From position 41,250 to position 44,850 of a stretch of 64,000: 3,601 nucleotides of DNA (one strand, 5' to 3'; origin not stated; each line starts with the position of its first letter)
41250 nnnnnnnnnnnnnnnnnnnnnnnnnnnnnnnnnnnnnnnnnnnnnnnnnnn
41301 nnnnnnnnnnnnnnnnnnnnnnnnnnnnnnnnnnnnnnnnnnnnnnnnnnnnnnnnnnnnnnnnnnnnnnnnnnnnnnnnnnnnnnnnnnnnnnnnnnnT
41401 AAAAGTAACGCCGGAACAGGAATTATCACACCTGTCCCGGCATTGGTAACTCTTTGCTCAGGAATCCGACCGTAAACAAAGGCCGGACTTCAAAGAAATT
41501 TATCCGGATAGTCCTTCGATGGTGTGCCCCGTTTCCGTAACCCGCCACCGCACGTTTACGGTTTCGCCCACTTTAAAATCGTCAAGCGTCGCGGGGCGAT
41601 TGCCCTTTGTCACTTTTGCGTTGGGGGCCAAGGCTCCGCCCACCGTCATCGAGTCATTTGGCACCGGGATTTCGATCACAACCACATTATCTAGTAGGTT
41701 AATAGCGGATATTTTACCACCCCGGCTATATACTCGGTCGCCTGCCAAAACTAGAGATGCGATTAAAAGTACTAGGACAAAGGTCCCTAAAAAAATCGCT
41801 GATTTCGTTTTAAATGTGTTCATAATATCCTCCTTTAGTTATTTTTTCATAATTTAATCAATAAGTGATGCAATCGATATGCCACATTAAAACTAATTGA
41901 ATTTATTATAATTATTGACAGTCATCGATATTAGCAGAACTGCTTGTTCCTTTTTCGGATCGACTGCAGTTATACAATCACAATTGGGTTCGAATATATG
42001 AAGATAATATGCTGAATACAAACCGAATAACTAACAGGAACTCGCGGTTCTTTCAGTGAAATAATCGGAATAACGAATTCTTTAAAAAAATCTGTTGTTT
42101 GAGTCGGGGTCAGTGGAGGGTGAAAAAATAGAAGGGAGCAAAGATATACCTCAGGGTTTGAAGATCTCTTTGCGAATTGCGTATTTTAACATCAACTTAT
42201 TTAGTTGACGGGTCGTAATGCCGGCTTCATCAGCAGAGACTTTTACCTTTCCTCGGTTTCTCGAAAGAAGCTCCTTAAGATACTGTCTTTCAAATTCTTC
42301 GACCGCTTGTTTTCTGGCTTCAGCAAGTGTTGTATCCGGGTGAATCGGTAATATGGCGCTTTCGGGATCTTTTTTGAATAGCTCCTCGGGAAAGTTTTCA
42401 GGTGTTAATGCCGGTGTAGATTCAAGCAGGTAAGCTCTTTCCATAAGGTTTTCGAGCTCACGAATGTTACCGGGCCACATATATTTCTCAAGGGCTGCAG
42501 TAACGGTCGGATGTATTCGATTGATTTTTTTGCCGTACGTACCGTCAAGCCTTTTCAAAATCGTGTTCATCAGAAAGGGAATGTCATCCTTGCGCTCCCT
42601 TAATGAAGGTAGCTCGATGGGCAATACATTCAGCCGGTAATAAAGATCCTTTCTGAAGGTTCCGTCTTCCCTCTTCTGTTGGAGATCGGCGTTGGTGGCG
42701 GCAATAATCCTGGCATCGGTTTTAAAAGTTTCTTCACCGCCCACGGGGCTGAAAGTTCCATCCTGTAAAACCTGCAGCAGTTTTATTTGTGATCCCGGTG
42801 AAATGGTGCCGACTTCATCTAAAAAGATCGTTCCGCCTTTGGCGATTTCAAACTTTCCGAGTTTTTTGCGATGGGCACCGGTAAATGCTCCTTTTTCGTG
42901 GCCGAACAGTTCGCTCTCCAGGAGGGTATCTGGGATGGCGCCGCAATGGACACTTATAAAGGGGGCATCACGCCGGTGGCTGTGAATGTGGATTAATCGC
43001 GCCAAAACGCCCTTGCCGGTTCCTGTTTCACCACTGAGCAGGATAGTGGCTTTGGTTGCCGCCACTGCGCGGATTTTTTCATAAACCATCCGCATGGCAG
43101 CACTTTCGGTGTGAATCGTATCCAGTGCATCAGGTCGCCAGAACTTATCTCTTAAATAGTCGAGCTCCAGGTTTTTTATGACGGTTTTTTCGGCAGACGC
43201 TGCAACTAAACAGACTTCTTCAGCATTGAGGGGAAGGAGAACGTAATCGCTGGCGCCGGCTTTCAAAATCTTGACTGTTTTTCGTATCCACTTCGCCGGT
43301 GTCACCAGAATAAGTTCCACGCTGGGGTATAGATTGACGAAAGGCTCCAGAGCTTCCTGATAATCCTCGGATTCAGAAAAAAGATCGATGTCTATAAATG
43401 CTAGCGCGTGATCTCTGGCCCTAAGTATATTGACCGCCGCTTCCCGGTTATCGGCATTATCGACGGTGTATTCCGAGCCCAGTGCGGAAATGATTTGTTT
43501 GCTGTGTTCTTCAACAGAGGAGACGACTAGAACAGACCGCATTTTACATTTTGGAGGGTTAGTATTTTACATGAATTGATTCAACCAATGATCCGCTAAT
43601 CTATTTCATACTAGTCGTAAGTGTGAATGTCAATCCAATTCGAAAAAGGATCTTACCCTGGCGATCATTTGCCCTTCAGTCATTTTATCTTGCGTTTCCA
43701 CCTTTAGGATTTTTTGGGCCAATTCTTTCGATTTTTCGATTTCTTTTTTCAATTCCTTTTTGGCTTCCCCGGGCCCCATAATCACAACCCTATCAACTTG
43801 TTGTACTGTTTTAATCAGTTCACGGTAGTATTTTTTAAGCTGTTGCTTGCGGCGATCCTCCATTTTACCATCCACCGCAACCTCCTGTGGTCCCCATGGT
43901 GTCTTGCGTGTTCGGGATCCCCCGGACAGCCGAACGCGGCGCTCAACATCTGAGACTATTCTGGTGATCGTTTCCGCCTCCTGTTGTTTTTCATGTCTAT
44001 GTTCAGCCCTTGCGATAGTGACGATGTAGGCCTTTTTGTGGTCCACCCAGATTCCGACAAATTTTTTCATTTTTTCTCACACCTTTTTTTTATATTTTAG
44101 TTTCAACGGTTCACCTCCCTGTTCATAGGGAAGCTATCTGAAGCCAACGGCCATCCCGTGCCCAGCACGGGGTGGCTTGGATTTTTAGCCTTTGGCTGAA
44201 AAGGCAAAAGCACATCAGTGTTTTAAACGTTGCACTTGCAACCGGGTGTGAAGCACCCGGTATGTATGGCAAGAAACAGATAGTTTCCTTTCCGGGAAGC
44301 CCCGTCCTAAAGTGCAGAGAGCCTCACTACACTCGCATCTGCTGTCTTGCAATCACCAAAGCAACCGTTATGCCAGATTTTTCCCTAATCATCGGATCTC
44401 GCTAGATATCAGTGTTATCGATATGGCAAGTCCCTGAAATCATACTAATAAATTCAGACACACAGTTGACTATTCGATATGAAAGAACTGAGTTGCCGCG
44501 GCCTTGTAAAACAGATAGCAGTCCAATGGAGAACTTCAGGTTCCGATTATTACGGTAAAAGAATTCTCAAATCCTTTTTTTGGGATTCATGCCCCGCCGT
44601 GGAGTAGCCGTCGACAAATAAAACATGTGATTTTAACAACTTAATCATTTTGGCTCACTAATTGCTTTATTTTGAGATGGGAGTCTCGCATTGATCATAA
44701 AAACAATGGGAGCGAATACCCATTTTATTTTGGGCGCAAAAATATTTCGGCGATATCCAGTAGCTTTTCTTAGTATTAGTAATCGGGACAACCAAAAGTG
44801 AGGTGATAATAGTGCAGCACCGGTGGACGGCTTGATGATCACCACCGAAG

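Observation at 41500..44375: Candidate uncharacterised sigma-54 module: eRF1/Host_attach-like protein, kinase-less pseudo-receiver activator and a sigma-54-driven small secreted protein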

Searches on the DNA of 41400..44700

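Call 58: search_rna_families(source=window, start=41400, end=44700, threshold=evalue, max_evalue=1)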
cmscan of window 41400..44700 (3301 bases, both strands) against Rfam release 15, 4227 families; matches with E-value up to 1: 0.
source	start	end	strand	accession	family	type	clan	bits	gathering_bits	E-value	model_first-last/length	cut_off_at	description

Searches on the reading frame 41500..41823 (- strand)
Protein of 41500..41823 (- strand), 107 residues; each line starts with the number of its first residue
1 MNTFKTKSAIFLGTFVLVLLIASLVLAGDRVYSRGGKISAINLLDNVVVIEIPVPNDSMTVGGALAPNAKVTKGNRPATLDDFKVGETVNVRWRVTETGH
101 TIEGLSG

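Call 3: search_protein_families(library=pfam, proteins=[window:41500-41823:-], max_evalue=1)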
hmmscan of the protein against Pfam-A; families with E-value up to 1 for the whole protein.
window:41500-41823:- (107 aa): 2 families
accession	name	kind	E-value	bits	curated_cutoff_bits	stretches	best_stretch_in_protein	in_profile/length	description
PF06565.18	DM10_dom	-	0.016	15.5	23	1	45-92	41-92/105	DM10 domain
PF11604.15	CusF_Ec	-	0.22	11.9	27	1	76-105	41-70/72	Copper binding periplasmic protein CusF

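Call 4: search_protein_families(library=ncbifam, proteins=[window:41500-41823:-], max_evalue=1)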
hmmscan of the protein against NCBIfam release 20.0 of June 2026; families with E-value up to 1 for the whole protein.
window:41500-41823:- (107 aa): 0 families

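Call 44: find_homologous_proteins(query=window:41500-41823:-, max_evalue=0.001)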
Query window:41500-41823:- (107 aa): 3 proteins with E <= 0.001 among 28 candidates.
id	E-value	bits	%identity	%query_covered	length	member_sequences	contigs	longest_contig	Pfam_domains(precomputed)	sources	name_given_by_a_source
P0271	1.1e-61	223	100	100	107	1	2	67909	-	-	-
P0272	5.1e-55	202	90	100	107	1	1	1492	-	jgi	jgi:hypothetical protein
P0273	1.6e-33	133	64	99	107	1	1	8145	-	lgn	-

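Call 46: find_encoding_contigs(protein=P0273, flank=8000, max_places=2)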
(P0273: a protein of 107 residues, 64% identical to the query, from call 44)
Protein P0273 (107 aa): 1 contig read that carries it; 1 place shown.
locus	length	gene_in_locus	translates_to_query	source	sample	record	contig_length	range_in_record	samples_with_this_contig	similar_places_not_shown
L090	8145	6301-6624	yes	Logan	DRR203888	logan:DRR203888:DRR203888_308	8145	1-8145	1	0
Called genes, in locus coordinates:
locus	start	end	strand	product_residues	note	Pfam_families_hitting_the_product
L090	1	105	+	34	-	?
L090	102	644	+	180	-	PF00072:Response_reg, PF08281:Sigma70_r4_2, PF00196:GerE, PF04545:Sigma70_r4 (faint)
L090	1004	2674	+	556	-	PF08323:Glyco_transf_5, PF13439:Glyco_transf_4 (weak), PF13579:Glyco_trans_4_4, PF00534:Glycos_transf_1 (weak), PF13692:Glyco_trans_1_4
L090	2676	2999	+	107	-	-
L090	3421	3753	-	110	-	-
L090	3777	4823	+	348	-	-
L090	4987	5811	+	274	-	-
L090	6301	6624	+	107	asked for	-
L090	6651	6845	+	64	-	-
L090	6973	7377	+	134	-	-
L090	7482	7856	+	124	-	PF00072:Response_reg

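Call 47: find_encoding_contigs(protein=P0272, flank=3000, max_places=2)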
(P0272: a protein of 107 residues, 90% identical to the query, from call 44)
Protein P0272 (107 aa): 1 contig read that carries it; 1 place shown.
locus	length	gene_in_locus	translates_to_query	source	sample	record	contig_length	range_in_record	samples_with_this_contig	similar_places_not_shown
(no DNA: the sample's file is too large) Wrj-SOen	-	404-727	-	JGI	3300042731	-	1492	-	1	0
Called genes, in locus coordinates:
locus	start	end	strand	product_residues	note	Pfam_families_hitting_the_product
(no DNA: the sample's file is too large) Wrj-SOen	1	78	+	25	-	?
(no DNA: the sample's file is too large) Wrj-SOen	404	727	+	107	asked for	-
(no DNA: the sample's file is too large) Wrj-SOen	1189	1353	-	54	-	PF09723:Zn_ribbon_8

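Call 74: predict_structure(alignment_id=A6)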
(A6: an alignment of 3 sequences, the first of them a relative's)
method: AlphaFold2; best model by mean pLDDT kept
length: 107 residues; sequences in the alignment: 3
mean_pLDDT: 79.9   pTM: 0.61
mean pLDDT of the five models: 79.9, 78.8, 76.5, 73.0, 69.1
residues with pLDDT >= 90: 36; 70-90: 46; 50-70: 23; < 50: 2
segments of 3 or more residues with pLDDT < 50: none
pLDDT, mean of each block of 10 residues (from residue 1): 60 68 56 91 90 79 83 92 93 79 89
secondary structure, 60 per line:
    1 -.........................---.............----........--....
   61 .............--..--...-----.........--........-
elements in order: H2-26 E30-42 E47-54 E57-73 E88-96 E99-106

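Call 78: fold_search(model_id=the predicted structure, library=pdb)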
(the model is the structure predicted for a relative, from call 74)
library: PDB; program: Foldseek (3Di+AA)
matches with E <= 10: 995; with E <= 0.001: 4
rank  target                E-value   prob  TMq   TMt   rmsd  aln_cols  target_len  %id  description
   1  1zeq                  1.5e-04  1.00  0.54  0.67   3.2        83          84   18  1.5 A Structure of apo-CusF residues 6-88 from Escherichia coli (released 2005-08-02)
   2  3e6z                  3.6e-04  1.00  0.52  0.68   3.1        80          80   16  1.0 A Structure of CusF-W44A-Cu(II) residues 10-88 from Escherichia coli (released 2009-07-07)
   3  2vb2                  6.1e-04  1.00  0.54  0.74   2.9        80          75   18  Crystal structure of Cu(I)CusF (released 2007-12-18)
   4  2qcp                  7.7e-04  1.00  0.55  0.71   3.0        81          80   17  1.0 A Structure of CusF-Ag(I) residues 10-88 from Escherichia coli (released 2007-10-02)
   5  6o3f_B                2.1e-03  1.00  0.42  0.12   4.2        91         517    9  Crystal Structure of Lysyl-tRNA Synthetase from Chlamydia trachomatis with complexed with L-lysine and a difluoro cycl (released 2019-03-27)
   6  6ns0_A                2.2e-03  1.00  0.42  0.12   4.3        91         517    9  Crystal Structure of Lysyl-tRNA Synthetase from Chlamydia trachomatis complexed with L-lysine and Cladosporin (released 2019-02-06)
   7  8d0b_C                2.6e-03  1.00  0.43  0.39   4.6        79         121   15  Human CST-DNA polymerase alpha/primase preinitiation complex bound to 4xTEL-foldback template (released 2022-06-22)
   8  1h95_MODEL_1_A        2.8e-03  1.00  0.44  0.56   5.3        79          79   18  Solution structure of the single-stranded DNA-binding Cold Shock Domain (CSD) of human Y-box protein 1 (YB1) d (released 2002-02-21)
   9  6wbd_A                3.7e-03  1.00  0.42  0.12   4.4        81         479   16  Crystal Structure of Lysyl-tRNA synthetase from Stenotrophomonas maltophilia with bound L-lysine (released 2020-04-08)
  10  4a76_A                4.0e-03  1.00  0.52  0.62   3.0        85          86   15  The Lin28b Cold shock domain in complex with heptathymidine (released 2012-09-05)
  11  6wbd_B                4.2e-03  1.00  0.38  0.11   4.2        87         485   15  Crystal Structure of Lysyl-tRNA synthetase from Stenotrophomonas maltophilia with bound L-lysine (released 2020-04-08)
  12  9slz_A                5.0e-03  1.00  0.44  0.12   4.0        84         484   17  Structure of Thermus thermophilus lysyl-tRNA synthetase complexed with wild-type E.coli tRNALys(mnm5s2UUU) and sulpham (released 2025-09-17)
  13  9kwd                  5.3e-03  1.00  0.45  0.13   4.8        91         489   11  Crystal structure of E.coli LysU complexing with LysSA and ATP (released 2025-12-10)
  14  3ulj_A                6.0e-03  1.00  0.52  0.63   3.6        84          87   17  Crystal structure of apo Lin28B cold shock domain (released 2012-08-15)
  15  8bwv_B                7.1e-03  1.00  0.48  0.62   3.6        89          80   15  Crystal Structure of SilF Cu(I) (released 2024-01-24)
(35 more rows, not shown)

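Call 91: search_protein_families(library=padloc, proteins=[window:41500-41823:-], max_evalue=0.01)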
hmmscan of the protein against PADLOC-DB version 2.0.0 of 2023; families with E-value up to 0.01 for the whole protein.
window:41500-41823:- (107 aa): 0 families
